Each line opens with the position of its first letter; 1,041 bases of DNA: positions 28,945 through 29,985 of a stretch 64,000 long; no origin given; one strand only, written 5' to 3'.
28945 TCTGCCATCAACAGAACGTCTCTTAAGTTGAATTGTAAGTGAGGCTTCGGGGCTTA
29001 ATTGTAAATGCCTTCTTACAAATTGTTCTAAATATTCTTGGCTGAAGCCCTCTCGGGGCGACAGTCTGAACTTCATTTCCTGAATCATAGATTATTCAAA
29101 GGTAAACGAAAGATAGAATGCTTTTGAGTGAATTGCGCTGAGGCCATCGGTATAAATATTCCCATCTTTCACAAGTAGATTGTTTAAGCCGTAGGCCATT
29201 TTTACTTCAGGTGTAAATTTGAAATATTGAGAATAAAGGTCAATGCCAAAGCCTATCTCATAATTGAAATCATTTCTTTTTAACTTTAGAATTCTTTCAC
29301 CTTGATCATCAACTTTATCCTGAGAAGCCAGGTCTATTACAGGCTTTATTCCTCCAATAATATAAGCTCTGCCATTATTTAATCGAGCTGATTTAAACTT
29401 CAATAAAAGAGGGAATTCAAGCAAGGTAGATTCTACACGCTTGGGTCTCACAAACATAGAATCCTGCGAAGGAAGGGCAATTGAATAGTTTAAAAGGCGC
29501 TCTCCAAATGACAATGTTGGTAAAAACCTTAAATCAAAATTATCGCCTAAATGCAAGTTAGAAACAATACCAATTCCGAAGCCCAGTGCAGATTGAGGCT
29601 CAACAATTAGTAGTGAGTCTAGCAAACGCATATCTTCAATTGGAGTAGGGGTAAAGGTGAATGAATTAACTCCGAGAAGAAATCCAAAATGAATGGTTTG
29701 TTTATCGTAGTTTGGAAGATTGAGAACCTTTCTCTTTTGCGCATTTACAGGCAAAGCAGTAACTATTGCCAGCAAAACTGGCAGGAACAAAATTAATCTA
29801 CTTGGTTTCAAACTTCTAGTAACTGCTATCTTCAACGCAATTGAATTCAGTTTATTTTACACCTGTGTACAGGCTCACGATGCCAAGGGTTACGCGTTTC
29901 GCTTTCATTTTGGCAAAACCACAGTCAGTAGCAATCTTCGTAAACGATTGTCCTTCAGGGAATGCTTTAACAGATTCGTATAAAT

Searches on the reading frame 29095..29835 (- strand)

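Call 71: search_protein_families(library=pfam, proteins=[window:29095-29835:-], max_evalue=0.001)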
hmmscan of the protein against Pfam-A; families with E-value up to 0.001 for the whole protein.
window:29095-29835:- (247 aa): 1 family
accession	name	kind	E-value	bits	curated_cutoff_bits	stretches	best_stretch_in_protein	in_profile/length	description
PF13568.12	OMP_b-brl_2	-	2.6e-15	57.4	27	1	32-221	2-174/175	Outer membrane protein beta-barrel domain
